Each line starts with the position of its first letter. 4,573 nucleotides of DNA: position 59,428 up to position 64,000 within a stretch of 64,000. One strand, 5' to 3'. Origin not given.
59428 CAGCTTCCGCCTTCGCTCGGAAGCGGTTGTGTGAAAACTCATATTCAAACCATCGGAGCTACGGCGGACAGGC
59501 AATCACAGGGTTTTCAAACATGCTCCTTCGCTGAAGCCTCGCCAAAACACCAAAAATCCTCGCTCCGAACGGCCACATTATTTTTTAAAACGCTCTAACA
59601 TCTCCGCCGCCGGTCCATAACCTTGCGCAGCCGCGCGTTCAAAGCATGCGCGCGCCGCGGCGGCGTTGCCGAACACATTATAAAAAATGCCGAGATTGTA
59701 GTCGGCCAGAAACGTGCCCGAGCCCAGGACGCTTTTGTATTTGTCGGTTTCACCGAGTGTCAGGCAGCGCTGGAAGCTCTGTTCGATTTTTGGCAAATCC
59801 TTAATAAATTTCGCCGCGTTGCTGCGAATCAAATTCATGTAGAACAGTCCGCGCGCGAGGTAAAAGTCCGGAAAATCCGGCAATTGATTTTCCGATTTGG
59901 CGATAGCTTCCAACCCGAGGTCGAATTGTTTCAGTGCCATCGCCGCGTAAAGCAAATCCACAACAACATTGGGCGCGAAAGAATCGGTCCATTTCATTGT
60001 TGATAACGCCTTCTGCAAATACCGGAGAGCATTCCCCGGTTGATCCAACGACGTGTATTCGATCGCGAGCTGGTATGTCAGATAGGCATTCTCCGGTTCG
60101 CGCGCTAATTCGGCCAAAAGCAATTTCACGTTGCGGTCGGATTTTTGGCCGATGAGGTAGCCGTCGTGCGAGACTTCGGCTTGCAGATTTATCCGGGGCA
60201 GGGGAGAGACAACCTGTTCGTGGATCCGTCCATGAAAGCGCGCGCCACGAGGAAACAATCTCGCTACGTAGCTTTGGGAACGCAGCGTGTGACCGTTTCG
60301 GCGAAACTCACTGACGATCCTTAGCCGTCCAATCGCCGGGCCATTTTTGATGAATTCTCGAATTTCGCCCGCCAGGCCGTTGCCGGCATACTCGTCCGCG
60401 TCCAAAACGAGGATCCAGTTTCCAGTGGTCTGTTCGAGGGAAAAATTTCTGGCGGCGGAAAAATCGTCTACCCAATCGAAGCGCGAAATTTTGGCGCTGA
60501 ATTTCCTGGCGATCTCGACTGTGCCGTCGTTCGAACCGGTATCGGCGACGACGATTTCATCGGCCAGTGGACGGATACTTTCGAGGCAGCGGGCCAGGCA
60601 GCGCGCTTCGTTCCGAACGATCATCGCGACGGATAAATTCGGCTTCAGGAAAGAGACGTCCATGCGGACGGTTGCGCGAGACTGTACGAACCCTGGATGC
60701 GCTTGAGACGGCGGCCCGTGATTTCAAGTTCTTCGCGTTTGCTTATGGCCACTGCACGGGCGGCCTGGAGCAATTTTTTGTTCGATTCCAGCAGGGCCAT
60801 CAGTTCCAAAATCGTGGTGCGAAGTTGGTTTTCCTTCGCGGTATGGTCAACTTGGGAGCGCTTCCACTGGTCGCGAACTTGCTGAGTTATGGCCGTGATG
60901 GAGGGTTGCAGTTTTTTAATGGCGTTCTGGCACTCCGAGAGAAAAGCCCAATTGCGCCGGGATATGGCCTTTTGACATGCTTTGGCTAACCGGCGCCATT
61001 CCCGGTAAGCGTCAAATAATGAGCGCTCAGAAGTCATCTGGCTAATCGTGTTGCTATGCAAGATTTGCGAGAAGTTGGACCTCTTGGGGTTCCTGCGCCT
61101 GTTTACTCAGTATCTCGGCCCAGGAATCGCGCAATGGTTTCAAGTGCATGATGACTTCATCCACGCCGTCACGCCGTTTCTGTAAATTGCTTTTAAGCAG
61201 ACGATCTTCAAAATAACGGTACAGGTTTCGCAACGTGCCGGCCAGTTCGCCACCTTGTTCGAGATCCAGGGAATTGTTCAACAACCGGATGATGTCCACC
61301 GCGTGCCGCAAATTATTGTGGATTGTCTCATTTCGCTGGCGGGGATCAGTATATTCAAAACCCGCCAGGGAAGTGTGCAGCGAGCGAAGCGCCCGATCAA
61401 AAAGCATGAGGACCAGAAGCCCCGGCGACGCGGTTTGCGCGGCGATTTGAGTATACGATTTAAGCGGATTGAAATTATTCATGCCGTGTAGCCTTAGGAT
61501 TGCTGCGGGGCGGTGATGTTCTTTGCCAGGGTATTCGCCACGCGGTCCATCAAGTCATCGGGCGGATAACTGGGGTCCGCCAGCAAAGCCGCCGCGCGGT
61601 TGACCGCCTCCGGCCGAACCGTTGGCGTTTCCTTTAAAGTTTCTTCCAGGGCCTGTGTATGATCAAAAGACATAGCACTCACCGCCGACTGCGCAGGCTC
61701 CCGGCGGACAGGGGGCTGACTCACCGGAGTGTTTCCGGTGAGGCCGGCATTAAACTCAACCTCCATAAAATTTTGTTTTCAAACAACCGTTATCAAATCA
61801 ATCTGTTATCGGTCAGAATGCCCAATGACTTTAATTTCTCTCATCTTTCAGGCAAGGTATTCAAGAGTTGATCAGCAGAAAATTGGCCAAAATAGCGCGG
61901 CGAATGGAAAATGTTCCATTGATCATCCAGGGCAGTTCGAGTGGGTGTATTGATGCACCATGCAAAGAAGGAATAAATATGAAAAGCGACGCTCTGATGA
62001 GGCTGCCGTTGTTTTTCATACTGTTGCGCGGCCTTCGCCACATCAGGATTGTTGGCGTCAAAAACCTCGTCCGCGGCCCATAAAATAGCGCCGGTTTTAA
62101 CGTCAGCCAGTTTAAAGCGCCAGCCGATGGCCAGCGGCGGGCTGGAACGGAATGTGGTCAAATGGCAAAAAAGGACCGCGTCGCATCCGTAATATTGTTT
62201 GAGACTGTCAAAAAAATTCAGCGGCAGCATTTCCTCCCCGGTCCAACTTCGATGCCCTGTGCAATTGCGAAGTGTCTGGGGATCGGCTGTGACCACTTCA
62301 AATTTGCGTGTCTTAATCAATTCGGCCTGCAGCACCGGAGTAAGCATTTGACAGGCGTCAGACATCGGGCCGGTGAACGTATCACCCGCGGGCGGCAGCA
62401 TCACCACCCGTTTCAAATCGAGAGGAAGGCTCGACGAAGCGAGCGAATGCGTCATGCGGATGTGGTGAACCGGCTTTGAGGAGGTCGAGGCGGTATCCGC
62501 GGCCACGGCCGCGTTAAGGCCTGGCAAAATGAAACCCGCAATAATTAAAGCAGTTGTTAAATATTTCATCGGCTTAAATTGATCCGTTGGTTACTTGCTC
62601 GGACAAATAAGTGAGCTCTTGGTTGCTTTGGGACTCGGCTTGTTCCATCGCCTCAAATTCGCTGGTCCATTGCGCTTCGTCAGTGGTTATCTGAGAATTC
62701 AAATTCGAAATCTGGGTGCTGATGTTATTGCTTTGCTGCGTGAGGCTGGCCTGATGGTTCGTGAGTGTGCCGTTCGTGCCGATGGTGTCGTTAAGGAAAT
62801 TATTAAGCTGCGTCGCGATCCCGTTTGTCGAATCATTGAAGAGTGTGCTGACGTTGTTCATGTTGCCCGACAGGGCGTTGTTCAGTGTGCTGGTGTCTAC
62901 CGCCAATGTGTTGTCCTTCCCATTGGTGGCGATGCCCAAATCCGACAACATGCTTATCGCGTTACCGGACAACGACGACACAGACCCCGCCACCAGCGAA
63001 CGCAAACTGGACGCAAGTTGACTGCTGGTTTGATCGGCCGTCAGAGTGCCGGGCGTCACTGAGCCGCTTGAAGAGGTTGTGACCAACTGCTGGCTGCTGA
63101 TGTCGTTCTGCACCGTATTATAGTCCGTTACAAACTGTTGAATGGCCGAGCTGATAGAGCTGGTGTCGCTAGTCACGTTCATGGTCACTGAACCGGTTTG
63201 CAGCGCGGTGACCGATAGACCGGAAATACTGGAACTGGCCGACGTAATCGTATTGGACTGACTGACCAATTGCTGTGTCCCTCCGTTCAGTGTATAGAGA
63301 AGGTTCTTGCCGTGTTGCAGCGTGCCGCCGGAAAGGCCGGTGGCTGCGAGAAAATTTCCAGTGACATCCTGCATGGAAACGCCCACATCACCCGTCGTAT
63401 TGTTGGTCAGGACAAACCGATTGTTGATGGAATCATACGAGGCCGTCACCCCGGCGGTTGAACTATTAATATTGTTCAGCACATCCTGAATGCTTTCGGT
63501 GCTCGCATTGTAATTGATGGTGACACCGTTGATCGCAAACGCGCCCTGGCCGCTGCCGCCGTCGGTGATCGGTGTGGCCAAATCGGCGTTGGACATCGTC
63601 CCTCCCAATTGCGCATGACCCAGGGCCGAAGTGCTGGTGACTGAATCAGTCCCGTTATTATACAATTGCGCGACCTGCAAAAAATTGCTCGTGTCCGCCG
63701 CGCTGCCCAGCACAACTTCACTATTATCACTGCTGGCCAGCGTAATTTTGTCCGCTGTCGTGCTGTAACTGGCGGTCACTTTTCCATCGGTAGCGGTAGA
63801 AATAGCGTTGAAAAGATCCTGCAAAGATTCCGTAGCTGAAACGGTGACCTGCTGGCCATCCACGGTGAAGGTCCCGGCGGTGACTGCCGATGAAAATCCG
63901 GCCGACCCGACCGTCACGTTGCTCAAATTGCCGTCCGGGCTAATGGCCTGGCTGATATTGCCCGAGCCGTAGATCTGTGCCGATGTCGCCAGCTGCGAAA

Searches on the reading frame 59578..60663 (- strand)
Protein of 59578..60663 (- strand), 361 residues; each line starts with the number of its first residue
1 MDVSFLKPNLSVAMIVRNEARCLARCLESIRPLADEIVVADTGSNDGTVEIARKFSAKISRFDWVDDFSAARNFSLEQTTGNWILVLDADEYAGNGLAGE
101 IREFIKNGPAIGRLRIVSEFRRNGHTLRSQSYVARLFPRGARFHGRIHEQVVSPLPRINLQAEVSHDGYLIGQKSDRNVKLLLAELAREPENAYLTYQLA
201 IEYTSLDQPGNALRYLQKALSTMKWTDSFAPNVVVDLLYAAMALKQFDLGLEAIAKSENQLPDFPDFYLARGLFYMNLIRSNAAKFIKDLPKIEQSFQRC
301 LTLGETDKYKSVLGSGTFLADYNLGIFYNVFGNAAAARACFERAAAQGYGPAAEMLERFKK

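Call 8: search_protein_families(library=pfam, proteins=[window:59578-60663:-], max_evalue=0.001)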
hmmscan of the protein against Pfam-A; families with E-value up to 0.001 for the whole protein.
window:59578-60663:- (361 aa): 3 families
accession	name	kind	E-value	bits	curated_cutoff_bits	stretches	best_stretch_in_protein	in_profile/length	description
PF00535.33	Glycos_transf_2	-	5.9e-20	72.3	23.3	1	11-123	1-124/168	Glycosyl transferase family 2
PF13704.12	Glyco_tranf_2_4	-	8.9e-07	29.8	27.5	1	17-92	1-83/98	Glycosyl transferase family 2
PF13428.12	TPR_14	-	9.2e-05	23.2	23.5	0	324-348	7-31/44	Tetratricopeptide repeat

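Call 67: search_solved_structures(query=window:59578-60663:-, max_evalue=0.001)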
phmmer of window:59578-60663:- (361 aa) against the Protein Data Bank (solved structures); distinct sequences matched with E-value up to 0.001: 7.
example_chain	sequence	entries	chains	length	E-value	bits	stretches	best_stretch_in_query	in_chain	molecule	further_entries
22ao_A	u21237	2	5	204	1.4e-29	106.3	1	6-189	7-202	GmaR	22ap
7msk_A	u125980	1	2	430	8.8e-22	80.7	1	8-287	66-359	Glyco_trans_2-like domain-containing protein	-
7msp_A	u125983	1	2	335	1.6e-20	76.6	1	8-225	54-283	SPbeta prophage-derived glycosyltransferase SunS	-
7msn_A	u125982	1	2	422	2.7e-20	75.8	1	8-225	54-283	SPbeta prophage-derived glycosyltransferase SunS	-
2z87_A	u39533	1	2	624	1.2e-05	27.6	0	9-91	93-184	Chondroitin synthase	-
2z86_A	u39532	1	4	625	1.2e-05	27.6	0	9-91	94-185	Chondroitin synthase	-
6p61_A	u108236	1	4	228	0.00055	22.2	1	8-110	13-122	Glycosyltransferase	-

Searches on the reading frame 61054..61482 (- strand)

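Call 12: search_protein_families(library=pfam, proteins=[window:61054-61482:-])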
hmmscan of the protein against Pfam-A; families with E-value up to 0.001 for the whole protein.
window:61054-61482:- (142 aa): 1 family
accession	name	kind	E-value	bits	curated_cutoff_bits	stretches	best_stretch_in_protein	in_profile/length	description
PF02561.19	FliS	-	5.2e-29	101.3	26.7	1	8-124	2-114/115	Flagellar protein FliS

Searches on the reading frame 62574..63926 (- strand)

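Call 12: search_protein_families(library=pfam, proteins=[window:62574-63926:-])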
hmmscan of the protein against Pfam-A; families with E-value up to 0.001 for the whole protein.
window:62574-63926:- (450 aa): 1 family
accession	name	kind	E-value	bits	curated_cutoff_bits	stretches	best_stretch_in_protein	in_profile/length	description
PF07195.17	FliD_C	-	7.4e-37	127.5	25.4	1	210-436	5-236/236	Flagellar hook-associated protein 2 C-terminus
